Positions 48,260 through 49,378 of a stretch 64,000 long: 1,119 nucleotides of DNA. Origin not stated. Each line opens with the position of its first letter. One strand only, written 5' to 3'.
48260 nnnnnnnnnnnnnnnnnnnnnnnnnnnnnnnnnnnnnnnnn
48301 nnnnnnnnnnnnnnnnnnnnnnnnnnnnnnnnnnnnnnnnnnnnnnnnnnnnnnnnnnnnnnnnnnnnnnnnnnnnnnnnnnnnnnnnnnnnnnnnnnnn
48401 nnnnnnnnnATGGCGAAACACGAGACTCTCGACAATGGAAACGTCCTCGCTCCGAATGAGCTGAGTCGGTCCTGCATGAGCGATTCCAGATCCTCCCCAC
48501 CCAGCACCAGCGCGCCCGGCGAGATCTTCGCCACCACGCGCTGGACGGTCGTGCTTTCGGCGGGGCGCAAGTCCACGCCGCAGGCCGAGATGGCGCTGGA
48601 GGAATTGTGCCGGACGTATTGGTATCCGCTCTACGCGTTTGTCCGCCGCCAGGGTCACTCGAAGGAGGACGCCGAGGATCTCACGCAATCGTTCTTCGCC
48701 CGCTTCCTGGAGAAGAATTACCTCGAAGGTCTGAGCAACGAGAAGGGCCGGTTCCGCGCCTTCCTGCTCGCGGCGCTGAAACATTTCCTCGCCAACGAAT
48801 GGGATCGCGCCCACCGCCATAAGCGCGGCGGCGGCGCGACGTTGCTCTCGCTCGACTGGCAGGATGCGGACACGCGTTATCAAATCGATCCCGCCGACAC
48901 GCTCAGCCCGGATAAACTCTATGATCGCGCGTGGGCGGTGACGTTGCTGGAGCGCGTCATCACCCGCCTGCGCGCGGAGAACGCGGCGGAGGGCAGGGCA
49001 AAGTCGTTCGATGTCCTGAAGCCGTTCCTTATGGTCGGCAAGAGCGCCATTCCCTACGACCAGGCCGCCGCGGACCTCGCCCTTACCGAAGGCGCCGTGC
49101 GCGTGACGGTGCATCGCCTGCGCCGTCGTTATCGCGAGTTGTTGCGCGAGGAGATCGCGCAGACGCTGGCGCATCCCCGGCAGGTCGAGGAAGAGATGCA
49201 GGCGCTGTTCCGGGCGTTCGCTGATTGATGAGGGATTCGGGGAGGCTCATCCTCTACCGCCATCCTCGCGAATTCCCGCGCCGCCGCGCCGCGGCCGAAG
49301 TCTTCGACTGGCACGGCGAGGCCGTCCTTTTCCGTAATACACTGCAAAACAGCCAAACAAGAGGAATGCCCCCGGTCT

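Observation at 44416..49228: A Hanks Ser/Thr kinase fused to a Wzz/PCP-like domain and a beta-helix ectodomain, followed by an ECF sigma factor with no anti-sigma gene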

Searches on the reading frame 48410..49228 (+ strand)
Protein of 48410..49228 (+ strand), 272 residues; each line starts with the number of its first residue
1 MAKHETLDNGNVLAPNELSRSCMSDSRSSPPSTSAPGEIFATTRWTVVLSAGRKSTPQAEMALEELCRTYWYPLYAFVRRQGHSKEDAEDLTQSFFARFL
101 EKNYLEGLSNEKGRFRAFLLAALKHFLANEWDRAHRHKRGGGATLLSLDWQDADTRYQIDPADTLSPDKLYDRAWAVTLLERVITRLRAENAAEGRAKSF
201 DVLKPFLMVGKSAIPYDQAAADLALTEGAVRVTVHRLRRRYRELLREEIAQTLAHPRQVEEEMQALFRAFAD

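Call 6: search_protein_families(library=pfam, proteins=[window:48410-49228:+], max_evalue=1)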
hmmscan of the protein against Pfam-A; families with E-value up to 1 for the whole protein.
window:48410-49228:+ (272 aa): 5 families
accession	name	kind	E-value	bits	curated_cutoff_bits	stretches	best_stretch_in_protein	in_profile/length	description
PF04542.20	Sigma70_r2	-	0.00011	22.4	24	1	74-136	9-70/71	Sigma-70 region 2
PF07638.17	Sigma70_ECF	-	0.00028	21.2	21.1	1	84-169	45-122/185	ECF sigma factor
PF08281.18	Sigma70_r4_2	-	0.013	15.6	25.7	1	215-240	28-53/54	Sigma-70, region 4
PF12559.13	Inhibitor_I10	-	0.05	14.3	21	1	92-112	13-32/63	Serine endopeptidase inhibitors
PF09793.14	AD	-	0.13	12.6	23.4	1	232-271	3-42/90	Anticodon-binding domain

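Call 7: search_protein_families(library=ncbifam, proteins=[window:48410-49228:+], max_evalue=1)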
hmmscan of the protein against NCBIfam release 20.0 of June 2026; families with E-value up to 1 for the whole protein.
window:48410-49228:+ (272 aa): 20 families
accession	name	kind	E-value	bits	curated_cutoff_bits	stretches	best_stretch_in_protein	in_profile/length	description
TIGR02937.1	sigma70-ECF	superfamily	3.7e-09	36.4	42.9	1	62-243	2-163/165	sigma-70 family RNA polymerase sigma factor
NF009166.1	PRK12513.1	equivalog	2.5e-06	27.3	206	1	61-190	22-142/193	RNA polymerase sigma factor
NF007217.0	PRK09639.1-1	equivalog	9.4e-06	25.5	239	1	63-250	5-173/194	RNA polymerase sigma factor SigX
TIGR02985.1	Sig70_bacteroi1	subfamily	1.1e-05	25.7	126.4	1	63-139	3-76/162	RNA polymerase sigma-70 factor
NF007229.0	PRK09647.1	equivalog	1.1e-05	24.8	265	2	61-100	44-83/220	RNA polymerase sigma factor SigE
TIGR02950.1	SigM_subfam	subfamily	2.4e-05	24.2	147.95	1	63-100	2-39/159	RNA polymerase sigma factor, SigM family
NF058625.1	sigma_PG0214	equivalog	3.4e-05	23.6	130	1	74-138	17-78/170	GFO_1088 family ECF-type sigma factor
TIGR02952.1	Sig70_famx2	equivalog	6.3e-05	22.9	206.45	1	58-137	8-85/170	ECF subfamily RNA polymerase sigma factor, BldN family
NF007226.0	PRK09644.1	equivalog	0.00047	20.2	199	1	61-112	1-48/166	RNA polymerase sigma factor SigM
NF010500.0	PRK13919.1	subfamily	0.0012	19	226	1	60-133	22-93/186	putative RNA polymerase sigma E protein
TIGR02989.1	Sig-70_gvs1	subfamily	0.0012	18.8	124.55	1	64-137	4-74/158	RNA polymerase sigma-70 factor, Rhodopirellula/Verrucomicrobium family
NF009175.0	PRK12523.1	equivalog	0.0015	18.5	271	1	64-134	13-79/172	RNA polymerase sigma factor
NF007220.0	PRK09639.1-5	equivalog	0.0029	17.4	260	1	63-251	5-170/181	RNA polymerase sigma factor SigX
NF008888.0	PRK11922.1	equivalog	0.0036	17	204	1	59-253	28-204/231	RNA polymerase sigma factor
NF009165.0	PRK12512.1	equivalog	0.0048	16.5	198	1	216-246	150-180/184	RNA polymerase sigma factor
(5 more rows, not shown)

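Call 14: find_homologous_proteins(query=window:48476-49225:+, max_evalue=0.00001)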
Query window:48476-49225:+ (250 aa): 8000 proteins with E <= 0.00001 among 8000 candidates; the best 120 are listed.
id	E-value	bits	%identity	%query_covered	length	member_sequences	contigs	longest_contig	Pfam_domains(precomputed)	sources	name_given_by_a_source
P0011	8.8e-153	525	95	100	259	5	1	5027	-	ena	-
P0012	2.0e-149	514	93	100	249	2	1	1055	-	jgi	jgi:RNA polymerase sigma-70 factor (ECF subfamily)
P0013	5.4e-129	447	82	98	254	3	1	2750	PF04542.21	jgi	jgi:RNA polymerase sigma factor (sigma-70 family)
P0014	1.3e-128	446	81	99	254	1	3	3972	-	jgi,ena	-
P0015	2.0e-128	445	81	99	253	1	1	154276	PF04542.21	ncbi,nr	ncbi:MAG: sigma-70 family RNA polymerase sigma factor [Verrucomicrobia bacterium]|nr:sigma-70 family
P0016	2.5e-128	445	82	98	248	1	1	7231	PF04542.21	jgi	jgi:RNA polymerase sigma factor (sigma-70 family)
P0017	2.8e-128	445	83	96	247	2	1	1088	PF04542.21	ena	-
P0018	4.4e-128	444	80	99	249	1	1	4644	PF04542.21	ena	-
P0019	4.5e-128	444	81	99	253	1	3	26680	PF04542.21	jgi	jgi:DNA-directed RNA polymerase specialized sigma24 family protein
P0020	8.5e-128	443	83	98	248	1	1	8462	PF04542.21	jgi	jgi:RNA polymerase sigma-70 factor (ECF subfamily)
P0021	1.0e-127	443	81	99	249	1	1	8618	PF04542.21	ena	-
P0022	1.7e-126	439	80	96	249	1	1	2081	PF04542.21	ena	-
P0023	1.8e-126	439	80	96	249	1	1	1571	PF04542.21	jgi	-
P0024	2.8e-126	438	79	99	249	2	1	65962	-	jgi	jgi:RNA polymerase sigma-70 factor (ECF subfamily)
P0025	4.3e-126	437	79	99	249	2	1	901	PF04542.21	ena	-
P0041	4.8e-124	431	80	98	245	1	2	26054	PF07638.18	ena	-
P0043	6.8e-124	430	79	98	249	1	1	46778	PF07638.18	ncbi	ncbi:MAG: RNA polymerase sigma factor [Limisphaerales bacterium]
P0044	7.0e-124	430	80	96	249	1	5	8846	PF07638.18,PF04542.21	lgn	-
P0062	2.6e-122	425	78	98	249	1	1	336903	PF04542.21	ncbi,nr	ncbi:MAG: sigma-70 family RNA polymerase sigma factor [Verrucomicrobia bacterium]|nr:sigma-70 family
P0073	1.7e-121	422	77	99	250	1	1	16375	PF07638.18,PF04542.21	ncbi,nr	ncbi:MAG TPA: sigma-70 family RNA polymerase sigma factor [Candidatus Saccharimonadales bacterium]|n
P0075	1.9e-121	422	77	98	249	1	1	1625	PF07638.18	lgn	-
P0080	3.6e-121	421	79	97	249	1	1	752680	PF04542.21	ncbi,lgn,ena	-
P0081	3.8e-121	421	77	100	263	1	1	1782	PF07638.18,PF04542.21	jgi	jgi:RNA polymerase sigma factor (sigma-70 family)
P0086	4.8e-121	421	78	96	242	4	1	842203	PF07638.18,PF04542.21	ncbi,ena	-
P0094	9.3e-121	420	76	99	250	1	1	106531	PF07638.18,PF04542.21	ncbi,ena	-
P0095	1.0e-120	420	76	100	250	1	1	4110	PF07638.18,PF04542.21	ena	-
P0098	1.7e-120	419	76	97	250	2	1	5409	PF07638.18,PF04542.21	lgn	-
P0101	2.3e-120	419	77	96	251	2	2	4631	PF07638.18,PF04542.21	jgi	jgi:RNA polymerase sigma factor (sigma-70 family)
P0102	2.4e-120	419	79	96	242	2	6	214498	PF07638.18,PF04542.21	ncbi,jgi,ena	ncbi:MAG: sigma-70 family RNA polymerase sigma factor [Verrucomicrobiota bacterium]|jgi:RNA polymera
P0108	5.2e-120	418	77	99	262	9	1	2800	PF07638.18,PF04542.21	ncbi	-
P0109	5.5e-120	417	76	97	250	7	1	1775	PF07638.18,PF04542.21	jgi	jgi:RNA polymerase sigma factor (sigma-70 family)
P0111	8.6e-120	417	75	99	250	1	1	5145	PF07638.18,PF04542.21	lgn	-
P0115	1.1e-119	416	75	99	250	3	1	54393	PF07638.18,PF04542.21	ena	-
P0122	2.1e-119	416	75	100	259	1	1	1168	PF07638.18,PF04542.21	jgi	jgi:RNA polymerase sigma factor (sigma-70 family)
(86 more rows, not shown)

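Call 16: find_encoding_contigs(protein=P0062, flank=8000, max_places=3)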
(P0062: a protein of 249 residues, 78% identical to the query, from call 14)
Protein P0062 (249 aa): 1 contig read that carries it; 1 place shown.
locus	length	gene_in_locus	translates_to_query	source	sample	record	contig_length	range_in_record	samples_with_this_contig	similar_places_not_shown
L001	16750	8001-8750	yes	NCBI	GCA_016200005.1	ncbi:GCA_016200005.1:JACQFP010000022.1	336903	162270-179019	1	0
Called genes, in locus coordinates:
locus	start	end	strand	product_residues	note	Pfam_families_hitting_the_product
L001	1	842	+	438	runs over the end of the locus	PF12566:DUF3748, PF26549:Tricorn_N (weak)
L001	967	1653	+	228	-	PF06439:3keto-disac_hyd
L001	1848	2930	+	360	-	PF01408:GFO_IDH_MocA, PF22725:GFO_IDH_MocA_C3, PF02894:GFO_IDH_MocA_C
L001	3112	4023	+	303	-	PF00480:ROK, PF01869:BcrAD_BadFG (weak)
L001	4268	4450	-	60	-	-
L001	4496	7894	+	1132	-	PF00069:Pkinase, PF07714:PK_Tyr_Ser-Thr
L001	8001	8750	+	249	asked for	PF04542:Sigma70_r2 (weak)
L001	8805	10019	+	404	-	PF00144:Beta-lactamase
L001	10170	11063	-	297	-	PF08450:SGL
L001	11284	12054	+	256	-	PF01435:Peptidase_M48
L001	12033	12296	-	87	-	-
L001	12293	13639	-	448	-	-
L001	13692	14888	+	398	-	PF07635:PSCyt1, PF12799:LRR_4 (faint), PF13855:LRR_8 (weak)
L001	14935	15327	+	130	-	-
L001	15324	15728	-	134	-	-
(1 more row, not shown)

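Call 17: find_encoding_contigs(protein=P0015, flank=6000, max_places=2)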
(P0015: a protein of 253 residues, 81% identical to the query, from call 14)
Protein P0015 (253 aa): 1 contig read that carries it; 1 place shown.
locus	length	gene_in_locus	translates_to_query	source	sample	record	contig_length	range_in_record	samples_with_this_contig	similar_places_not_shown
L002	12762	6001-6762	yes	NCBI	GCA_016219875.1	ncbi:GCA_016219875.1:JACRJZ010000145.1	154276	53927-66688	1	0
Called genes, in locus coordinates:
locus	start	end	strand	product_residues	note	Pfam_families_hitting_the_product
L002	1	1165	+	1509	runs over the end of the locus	PF00069:Pkinase, PF03109:ABC1 (faint), PF07714:PK_Tyr_Ser-Thr, PF13620:CarboxypepD_reg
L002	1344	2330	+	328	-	PF14339:DUF4394 (weak)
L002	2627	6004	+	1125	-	PF05048:NosD, PF13229:Beta_helix, PF14684:Tricorn_C1 (weak), PF03572:Peptidase_S41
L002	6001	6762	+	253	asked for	PF04542:Sigma70_r2 (weak)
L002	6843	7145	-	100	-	-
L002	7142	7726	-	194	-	PF08238:Sel1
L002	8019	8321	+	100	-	PF00076:RRM_1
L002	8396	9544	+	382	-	PF00487:FA_desaturase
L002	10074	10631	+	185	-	PF05198:IF3_N, PF00707:IF3_C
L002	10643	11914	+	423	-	PF00270:DEAD, PF00271:Helicase_C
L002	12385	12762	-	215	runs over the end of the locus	PF05170:AsmA, PF05359:DUF748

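Call 18: find_encoding_contigs(protein=P0080, flank=6000, max_places=2)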
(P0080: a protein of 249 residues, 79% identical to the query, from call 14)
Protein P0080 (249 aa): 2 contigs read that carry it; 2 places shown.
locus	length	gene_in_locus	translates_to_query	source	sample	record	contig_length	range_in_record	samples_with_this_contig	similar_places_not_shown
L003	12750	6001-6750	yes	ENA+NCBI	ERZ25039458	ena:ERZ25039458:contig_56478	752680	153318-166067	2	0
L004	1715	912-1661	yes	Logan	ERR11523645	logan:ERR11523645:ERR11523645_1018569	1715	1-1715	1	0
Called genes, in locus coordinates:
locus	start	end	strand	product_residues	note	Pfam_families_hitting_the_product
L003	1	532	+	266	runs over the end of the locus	PF04773:FecR (weak)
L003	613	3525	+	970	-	PF05226:CHASE2, PF00211:Guanylate_cyc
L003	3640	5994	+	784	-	PF00069:Pkinase, PF01636:APH (faint), PF07714:PK_Tyr_Ser-Thr, PF03109:ABC1 (weak), PF14531:Kinase-like (weak), PF25944:Beta-barrel_RND, PF25967:RND-MFP_C, PF25975:CzcB_C (weak)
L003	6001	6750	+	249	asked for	PF04542:Sigma70_r2 (weak)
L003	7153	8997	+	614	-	-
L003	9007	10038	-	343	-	PF08240:ADH_N, PF16912:Glu_dehyd_C, PF00107:ADH_zinc_N, PF13602:ADH_zinc_N_2 (weak)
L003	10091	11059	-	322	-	PF01073:3Beta_HSD, PF01370:Epimerase, PF02719:Polysacc_synt_2 (weak), PF04321:RmlD_sub_bind (weak), PF16363:GDP_Man_Dehyd, PF07993:NAD_binding_4 (weak)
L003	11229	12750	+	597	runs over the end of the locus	PF16949:ABC_tran_2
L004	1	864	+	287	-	?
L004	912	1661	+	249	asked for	PF04542:Sigma70_r2 (weak)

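Call 19: find_encoding_contigs(protein=P0086, flank=6000, max_places=2)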
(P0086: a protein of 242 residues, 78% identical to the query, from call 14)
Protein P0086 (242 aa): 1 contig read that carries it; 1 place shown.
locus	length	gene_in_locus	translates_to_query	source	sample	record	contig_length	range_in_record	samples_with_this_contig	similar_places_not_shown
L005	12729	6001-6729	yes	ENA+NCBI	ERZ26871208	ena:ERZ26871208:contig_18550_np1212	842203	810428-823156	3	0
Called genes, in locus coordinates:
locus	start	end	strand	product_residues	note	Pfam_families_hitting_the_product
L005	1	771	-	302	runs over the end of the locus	PF00146:NADHdh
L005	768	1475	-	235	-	PF00359:PTS_EIIA_2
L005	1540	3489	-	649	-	PF00361:Proton_antipo_M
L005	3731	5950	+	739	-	PF00069:Pkinase, PF07714:PK_Tyr_Ser-Thr, PF01636:APH (faint), PF03109:ABC1, PF14531:Kinase-like (weak), PF06790:UPF0259, PF10110:GPDPase_memb (weak)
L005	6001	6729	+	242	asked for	PF07638:Sigma70_ECF (weak), PF04542:Sigma70_r2 (weak)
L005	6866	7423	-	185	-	PF05118:Asp_Arg_Hydrox, PF07883:Cupin_2 (faint)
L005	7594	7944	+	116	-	PF21880:DUF6916 (weak)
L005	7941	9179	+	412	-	PF00083:Sugar_tr, PF07690:MFS_1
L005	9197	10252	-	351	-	PF08240:ADH_N, PF00107:ADH_zinc_N, PF13602:ADH_zinc_N_2 (weak)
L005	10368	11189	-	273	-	-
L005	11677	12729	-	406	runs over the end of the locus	PF20583:DUF6786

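Call 43: find_related_loci(query=A5, collection=genome_contigs, flank=6000)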
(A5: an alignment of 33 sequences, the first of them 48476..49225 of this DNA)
Query A5 (250 aa) in genome_contigs; peptide patterns used: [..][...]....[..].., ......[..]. (x = any residue, [..] = any of these).
599 stretches matched a pattern (row limit reached: there are more); 588 encode a relative of the query (tblastn E <= 1e-3); the best 80 are kept; 80 distinct loci.
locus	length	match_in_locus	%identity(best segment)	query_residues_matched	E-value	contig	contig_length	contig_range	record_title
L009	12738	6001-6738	77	4-249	2e-125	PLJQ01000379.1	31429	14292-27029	MAG: Limisphaerales bacterium isolate palsa_1396 73.20110800_P1M.49_contig_10661, whole genome shotgun sequence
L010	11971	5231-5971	77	4-250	1e-124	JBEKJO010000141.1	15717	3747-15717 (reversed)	MAG: Verrucomicrobiota bacterium isolate SPRUCE 325 SPRUCE_325_141, whole genome shotgun sequence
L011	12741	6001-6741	76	6-250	4e-123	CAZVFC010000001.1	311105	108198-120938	MAG TPA_asm: uncultured Verrucomicrobiota bacterium isolate binchicken_co66_227 genome assembly, contig: NODE_26_length_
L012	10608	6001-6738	76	4-249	7e-123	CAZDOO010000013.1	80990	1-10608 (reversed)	MAG TPA_asm: uncultured Verrucomicrobiota bacterium isolate SRP220891_co1_482 genome assembly, contig: NODE_510_length_8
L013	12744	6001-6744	77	4-250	9e-123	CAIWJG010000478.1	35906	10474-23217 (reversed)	MAG: uncultured Verrucomicrobia subdivision 3 bacterium isolate Ki1-2-7m_bin-117 genome assembly, contig: bin-117:478/99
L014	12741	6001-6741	79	4-250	6e-122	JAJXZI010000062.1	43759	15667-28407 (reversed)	MAG: bacterium isolate BP7.bin46 NODE_1032_length_43759_cov_1.400280, whole genome shotgun sequence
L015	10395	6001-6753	74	1-249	3e-121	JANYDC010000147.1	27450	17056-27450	MAG: Pedosphaera sp. isolate 336R_metabinner_39 336R_k141_2550070, whole genome shotgun sequence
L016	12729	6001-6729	73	8-250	1e-120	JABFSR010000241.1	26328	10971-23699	MAG: Verrucomicrobia bacterium isolate WB-IL-17 seq_811, whole genome shotgun sequence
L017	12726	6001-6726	74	8-249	2e-120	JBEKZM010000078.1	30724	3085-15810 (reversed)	MAG: Verrucomicrobiota bacterium isolate SPRUCE 6 SPRUCE_6_78, whole genome shotgun sequence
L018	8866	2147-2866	74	10-249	3e-120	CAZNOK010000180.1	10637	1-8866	MAG TPA_asm: uncultured Verrucomicrobiota bacterium isolate SRP098346_co1_451 genome assembly, contig: NODE_7884_length_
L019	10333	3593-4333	72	4-250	8e-119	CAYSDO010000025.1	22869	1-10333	MAG TPA_asm: uncultured Bifidobacterium sp. isolate binchicken_co118_346 genome assembly, contig: NODE_2221_length_22869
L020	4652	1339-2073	73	6-250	5e-120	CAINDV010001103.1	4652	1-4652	MAG: uncultured Verrucomicrobia bacterium isolate Loclat_bin-20771 genome assembly, contig: bin-20771:1103/1379, whole g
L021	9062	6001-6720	75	11-250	6e-119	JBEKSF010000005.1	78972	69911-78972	MAG: Verrucomicrobiota bacterium isolate SPRUCE 528 SPRUCE_528_5, whole genome shotgun sequence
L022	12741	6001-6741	71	4-250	2e-118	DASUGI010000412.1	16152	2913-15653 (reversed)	MAG TPA_asm: Verrucomicrobiia bacterium isolate SMAG_U1401 k141_691295, whole genome shotgun sequence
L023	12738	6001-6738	77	4-249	1e-117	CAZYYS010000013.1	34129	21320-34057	MAG TPA_asm: uncultured Verrucomicrobiota bacterium isolate SRP237561_co1_386 genome assembly, contig: NODE_1816_length_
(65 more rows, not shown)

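Call 62: search_solved_structures(query=A5, max_evalue=0.01, show_alignments=2)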
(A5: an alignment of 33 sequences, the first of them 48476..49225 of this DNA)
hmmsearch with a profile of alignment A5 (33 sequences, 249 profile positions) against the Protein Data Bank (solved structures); distinct sequences matched with E-value up to 0.01: 0.

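Call 91: find_encoding_contigs(protein=P0011, flank=5000, max_places=2)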
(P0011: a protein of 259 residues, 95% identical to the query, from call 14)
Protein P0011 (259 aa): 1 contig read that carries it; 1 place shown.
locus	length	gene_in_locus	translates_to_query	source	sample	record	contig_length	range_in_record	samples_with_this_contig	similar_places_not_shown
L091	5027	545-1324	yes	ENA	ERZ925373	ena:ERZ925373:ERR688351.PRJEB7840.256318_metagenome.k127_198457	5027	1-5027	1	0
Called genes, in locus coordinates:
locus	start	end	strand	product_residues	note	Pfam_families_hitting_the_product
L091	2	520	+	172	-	?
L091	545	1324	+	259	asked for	-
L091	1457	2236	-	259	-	PF02151:UVR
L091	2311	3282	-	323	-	PF00809:Pterin_bind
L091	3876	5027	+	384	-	?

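Call 95: list_cluster_members(proteins=[P0001, window:48476-49225:+])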
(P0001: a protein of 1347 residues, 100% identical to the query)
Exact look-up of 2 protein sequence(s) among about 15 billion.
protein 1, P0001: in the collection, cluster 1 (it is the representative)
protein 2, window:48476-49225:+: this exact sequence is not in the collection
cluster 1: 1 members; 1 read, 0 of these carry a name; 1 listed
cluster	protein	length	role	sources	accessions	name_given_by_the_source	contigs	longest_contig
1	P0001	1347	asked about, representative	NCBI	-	-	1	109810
